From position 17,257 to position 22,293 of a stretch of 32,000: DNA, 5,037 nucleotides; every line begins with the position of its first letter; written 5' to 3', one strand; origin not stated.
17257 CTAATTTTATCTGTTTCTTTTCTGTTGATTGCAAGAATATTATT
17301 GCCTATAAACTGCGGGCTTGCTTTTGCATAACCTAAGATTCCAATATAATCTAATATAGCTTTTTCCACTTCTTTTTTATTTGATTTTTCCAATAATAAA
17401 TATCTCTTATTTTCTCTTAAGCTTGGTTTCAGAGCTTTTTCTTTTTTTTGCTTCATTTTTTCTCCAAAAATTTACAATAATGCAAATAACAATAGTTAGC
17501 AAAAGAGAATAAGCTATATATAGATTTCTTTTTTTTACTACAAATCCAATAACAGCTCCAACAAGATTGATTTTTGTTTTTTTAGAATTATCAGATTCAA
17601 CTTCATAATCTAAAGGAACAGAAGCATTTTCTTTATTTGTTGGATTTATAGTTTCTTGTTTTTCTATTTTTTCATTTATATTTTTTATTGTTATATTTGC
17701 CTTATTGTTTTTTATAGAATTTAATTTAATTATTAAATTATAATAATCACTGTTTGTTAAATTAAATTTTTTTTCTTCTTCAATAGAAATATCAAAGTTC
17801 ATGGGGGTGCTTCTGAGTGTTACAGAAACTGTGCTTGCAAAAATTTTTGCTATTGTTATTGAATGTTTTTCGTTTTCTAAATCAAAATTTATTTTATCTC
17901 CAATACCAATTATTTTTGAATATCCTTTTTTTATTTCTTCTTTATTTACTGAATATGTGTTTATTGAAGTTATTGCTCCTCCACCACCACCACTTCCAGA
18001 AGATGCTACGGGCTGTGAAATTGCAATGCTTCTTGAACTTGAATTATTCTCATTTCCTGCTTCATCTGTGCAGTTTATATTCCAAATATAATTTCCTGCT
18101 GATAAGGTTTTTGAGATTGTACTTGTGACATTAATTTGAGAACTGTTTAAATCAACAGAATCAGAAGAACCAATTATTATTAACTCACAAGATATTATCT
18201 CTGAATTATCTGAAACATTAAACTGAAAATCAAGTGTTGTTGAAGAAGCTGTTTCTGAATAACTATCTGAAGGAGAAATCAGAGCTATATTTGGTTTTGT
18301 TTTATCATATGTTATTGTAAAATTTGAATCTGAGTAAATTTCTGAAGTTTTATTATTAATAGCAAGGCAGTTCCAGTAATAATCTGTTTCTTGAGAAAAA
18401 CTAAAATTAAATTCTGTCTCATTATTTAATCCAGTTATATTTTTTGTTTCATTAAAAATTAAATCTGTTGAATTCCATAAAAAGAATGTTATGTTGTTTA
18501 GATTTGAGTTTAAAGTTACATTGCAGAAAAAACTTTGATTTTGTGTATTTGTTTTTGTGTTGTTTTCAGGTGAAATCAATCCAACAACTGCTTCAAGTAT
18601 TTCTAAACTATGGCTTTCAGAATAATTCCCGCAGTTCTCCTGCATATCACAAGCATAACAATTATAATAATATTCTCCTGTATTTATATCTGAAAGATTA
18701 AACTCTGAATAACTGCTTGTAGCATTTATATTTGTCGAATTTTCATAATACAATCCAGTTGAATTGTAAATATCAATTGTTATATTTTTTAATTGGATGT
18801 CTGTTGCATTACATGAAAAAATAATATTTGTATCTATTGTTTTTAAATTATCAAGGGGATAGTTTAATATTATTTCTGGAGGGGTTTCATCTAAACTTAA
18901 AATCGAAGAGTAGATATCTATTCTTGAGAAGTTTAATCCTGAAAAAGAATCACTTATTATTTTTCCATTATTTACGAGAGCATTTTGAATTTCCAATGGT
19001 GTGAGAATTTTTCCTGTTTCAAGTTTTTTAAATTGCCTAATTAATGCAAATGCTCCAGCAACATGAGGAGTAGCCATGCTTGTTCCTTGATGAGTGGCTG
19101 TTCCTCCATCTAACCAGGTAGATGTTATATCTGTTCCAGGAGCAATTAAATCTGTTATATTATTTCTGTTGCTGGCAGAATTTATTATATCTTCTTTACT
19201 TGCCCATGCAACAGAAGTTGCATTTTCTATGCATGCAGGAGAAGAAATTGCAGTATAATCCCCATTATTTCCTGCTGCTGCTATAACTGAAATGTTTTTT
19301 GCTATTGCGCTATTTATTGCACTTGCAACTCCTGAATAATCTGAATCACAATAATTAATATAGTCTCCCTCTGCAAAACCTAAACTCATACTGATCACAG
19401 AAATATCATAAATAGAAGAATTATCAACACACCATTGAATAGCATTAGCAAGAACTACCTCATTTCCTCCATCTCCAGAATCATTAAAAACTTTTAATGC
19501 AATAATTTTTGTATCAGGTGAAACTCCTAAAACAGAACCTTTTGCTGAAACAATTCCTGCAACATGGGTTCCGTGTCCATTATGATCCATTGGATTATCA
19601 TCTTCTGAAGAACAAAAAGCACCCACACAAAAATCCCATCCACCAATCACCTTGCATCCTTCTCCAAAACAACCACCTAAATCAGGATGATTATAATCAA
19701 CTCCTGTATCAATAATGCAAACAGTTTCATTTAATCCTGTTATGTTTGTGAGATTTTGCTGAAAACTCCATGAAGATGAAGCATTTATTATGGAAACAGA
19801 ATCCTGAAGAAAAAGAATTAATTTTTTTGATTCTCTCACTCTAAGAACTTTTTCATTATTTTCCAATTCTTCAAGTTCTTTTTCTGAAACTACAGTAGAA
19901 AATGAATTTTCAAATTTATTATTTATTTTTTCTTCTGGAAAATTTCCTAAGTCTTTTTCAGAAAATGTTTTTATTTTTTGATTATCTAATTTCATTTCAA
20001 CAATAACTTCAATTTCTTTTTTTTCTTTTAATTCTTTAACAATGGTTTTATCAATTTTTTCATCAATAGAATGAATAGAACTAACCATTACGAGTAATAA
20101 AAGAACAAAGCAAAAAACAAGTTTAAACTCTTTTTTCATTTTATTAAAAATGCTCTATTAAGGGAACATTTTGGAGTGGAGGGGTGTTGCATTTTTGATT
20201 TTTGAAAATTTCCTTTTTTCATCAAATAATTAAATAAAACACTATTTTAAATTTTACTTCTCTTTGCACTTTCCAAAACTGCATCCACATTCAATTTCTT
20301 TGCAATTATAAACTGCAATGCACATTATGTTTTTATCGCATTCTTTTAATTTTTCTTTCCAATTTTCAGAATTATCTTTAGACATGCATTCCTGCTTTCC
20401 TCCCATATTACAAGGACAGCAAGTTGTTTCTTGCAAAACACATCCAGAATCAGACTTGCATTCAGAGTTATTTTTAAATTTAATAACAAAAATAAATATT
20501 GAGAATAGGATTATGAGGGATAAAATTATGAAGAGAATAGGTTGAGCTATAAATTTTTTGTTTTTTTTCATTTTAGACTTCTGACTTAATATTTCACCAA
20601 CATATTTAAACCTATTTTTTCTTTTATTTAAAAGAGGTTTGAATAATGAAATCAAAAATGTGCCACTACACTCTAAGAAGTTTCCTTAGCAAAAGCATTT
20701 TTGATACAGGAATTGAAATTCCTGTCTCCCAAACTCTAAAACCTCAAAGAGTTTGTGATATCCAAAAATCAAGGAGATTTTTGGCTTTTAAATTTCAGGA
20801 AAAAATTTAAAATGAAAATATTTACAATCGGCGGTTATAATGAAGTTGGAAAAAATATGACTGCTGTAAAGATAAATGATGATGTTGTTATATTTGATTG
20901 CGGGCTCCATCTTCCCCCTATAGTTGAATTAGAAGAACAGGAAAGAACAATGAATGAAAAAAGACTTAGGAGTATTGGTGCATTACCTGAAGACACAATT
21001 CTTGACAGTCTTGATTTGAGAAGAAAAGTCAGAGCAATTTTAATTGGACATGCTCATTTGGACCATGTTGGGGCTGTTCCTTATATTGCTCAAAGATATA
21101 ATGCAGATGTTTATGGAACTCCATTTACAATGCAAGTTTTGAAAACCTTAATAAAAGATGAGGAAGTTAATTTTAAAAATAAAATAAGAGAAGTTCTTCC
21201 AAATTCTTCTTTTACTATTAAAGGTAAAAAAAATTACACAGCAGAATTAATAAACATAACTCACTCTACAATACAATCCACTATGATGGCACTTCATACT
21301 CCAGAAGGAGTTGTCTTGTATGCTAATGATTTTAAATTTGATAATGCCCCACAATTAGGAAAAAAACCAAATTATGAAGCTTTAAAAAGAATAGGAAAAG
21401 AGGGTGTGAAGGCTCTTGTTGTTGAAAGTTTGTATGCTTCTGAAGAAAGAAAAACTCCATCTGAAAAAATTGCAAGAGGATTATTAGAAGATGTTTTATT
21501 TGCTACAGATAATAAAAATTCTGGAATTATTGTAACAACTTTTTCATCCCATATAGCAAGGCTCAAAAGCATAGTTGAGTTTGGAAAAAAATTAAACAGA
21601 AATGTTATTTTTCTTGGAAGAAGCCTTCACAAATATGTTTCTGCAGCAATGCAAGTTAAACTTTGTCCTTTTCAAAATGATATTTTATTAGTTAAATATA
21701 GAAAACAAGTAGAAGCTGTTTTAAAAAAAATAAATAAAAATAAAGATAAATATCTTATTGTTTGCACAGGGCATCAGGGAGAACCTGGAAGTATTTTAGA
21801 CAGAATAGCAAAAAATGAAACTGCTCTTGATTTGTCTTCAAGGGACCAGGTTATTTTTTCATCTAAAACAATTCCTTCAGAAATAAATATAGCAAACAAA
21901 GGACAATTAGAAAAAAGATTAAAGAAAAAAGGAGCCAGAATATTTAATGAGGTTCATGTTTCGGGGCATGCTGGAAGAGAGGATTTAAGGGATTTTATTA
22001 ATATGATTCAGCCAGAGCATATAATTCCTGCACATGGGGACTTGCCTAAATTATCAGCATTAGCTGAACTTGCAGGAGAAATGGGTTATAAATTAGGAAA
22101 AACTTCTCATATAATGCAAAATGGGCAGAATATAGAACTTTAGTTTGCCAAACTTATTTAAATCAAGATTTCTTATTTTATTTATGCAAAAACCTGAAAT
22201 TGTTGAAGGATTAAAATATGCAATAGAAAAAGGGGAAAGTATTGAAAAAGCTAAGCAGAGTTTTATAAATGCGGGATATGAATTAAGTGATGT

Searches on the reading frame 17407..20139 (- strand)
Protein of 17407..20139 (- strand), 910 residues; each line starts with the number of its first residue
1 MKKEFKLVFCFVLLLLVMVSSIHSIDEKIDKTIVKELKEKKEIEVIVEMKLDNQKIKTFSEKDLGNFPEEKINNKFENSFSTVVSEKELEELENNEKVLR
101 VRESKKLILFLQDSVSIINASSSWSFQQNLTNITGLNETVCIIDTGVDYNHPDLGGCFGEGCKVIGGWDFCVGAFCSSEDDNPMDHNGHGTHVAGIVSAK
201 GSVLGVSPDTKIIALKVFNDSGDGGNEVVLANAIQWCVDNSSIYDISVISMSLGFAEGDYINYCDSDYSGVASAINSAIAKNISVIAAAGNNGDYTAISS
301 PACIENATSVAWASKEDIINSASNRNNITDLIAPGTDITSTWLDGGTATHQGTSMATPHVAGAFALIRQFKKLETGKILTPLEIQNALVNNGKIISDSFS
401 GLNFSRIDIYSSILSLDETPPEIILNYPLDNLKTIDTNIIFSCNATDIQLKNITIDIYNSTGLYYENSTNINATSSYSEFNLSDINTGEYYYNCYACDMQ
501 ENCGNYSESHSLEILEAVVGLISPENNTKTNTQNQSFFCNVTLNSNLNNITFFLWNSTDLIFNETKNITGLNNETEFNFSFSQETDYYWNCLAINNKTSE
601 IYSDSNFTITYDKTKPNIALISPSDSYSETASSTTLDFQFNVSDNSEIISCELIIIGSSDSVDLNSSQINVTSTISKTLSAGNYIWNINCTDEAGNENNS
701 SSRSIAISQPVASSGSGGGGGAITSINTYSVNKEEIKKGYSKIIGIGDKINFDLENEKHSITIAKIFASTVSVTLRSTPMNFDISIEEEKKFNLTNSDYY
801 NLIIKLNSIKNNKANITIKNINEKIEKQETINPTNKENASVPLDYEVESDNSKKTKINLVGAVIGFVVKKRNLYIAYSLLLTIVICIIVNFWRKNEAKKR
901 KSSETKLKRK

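Call 40: search_protein_families(library=pfam, proteins=[window:17407-20139:-], max_evalue=0.001)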
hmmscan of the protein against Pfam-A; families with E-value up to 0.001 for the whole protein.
window:17407-20139:- (910 aa): 3 families
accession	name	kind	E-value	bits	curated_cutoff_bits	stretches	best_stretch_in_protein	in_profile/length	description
PF00082.27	Peptidase_S8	-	9.4e-43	147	21.8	1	138-391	4-272/288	Subtilase family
PF19077.6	Big_13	-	0.00013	22.9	27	1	623-705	12-98/102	Bacterial Ig-like domain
PF15418.12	DUF4625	-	0.00049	20.8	27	0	665-707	89-130/131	Domain of unknown function (DUF4625)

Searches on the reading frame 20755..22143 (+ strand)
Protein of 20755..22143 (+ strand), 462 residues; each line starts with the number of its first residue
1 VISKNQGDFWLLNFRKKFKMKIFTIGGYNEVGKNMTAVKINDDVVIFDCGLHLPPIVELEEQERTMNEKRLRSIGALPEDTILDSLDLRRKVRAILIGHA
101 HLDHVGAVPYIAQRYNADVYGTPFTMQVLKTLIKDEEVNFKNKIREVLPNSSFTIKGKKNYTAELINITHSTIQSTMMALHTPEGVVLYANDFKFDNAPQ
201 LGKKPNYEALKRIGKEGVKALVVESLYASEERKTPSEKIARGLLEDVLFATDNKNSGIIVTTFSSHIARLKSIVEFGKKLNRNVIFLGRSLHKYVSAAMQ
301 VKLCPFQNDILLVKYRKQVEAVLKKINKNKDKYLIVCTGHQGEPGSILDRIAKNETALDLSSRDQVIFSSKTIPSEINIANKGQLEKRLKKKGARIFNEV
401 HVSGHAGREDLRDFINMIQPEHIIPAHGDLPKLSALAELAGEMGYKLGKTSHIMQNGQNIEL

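Call 40: search_protein_families(library=pfam, proteins=[window:20755-22143:+], max_evalue=0.001)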
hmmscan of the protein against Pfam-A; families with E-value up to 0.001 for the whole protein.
window:20755-22143:+ (462 aa): 5 families
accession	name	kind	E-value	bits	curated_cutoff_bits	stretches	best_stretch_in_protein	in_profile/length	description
PF22505.1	RNase_J_b_CASP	-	3.8e-24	85.3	27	1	258-376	4-115/126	Ribonuclease J, beta-CASP domain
PF07521.17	RMMBL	-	2.7e-13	50.1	21.6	1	395-445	7-58/63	Zn-dependent metallo-hydrolase RNA specificity domain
PF00753.33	Lactamase_B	-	7.1e-12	46.1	22.7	1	32-198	5-155/196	Metallo-beta-lactamase superfamily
PF12706.13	Lactamase_B_2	-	5.8e-08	33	27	1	90-194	29-136/200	Beta-lactamase superfamily domain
PF02112.21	PDEase_II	-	0.00053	19.7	23.7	1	62-133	50-132/340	cAMP phosphodiesterases class-II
